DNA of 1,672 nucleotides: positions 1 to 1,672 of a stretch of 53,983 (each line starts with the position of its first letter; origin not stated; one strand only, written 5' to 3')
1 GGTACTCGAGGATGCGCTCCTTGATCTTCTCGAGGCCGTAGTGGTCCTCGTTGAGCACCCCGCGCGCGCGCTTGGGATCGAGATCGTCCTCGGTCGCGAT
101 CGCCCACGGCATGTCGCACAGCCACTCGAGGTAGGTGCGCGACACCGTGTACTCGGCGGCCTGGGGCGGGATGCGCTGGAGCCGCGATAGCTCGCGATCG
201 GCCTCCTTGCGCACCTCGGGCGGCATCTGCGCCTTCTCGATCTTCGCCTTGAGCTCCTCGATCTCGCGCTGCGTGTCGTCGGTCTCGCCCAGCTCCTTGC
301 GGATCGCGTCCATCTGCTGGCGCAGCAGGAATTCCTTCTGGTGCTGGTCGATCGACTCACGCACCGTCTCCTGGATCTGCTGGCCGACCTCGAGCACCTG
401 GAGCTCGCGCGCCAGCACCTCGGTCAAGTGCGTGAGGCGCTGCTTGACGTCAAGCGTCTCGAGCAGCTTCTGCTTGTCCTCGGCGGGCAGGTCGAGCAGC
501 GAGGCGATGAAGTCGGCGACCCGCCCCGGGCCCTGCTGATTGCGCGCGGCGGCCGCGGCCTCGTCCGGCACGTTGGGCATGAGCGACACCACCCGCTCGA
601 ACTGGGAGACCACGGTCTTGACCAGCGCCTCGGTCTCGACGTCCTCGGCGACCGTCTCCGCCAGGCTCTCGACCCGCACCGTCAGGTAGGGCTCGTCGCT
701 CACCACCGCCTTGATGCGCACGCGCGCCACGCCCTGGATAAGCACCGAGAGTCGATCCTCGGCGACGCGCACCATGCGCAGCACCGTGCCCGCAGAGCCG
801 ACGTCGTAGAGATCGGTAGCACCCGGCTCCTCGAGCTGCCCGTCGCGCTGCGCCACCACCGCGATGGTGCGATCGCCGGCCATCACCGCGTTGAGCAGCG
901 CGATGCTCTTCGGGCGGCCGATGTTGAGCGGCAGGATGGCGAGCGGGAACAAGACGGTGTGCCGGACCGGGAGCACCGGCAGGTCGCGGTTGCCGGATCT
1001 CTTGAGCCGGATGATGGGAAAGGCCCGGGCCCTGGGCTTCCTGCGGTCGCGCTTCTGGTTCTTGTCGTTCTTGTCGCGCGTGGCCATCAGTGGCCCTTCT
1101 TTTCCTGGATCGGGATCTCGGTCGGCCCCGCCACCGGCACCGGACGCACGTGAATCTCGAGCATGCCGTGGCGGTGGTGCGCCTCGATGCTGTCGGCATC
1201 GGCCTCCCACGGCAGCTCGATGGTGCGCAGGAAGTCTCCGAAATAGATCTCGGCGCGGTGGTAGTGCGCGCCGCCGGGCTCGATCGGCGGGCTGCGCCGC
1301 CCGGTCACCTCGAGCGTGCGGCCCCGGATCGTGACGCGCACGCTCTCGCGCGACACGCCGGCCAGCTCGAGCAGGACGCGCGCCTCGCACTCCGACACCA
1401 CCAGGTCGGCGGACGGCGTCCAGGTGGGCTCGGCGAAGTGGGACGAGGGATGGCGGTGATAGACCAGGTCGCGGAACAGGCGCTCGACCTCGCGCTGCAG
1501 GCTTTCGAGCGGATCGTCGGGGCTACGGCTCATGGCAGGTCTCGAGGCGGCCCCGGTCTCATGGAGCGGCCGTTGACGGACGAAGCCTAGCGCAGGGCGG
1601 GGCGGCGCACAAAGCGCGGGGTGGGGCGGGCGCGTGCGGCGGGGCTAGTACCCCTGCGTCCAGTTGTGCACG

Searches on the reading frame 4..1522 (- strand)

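Call 69: search_protein_families(library=pfam, proteins=[window:4-1522:-], max_evalue=0.0001)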
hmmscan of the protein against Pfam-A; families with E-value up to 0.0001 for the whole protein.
window:4-1522:- (506 aa): 1 family
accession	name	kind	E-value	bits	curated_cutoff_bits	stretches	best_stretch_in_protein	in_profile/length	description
PF02190.22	LON_substr_bdg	-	8.4e-51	173.2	28.7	1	181-372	2-200/200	ATP-dependent protease La (LON) substrate-binding domain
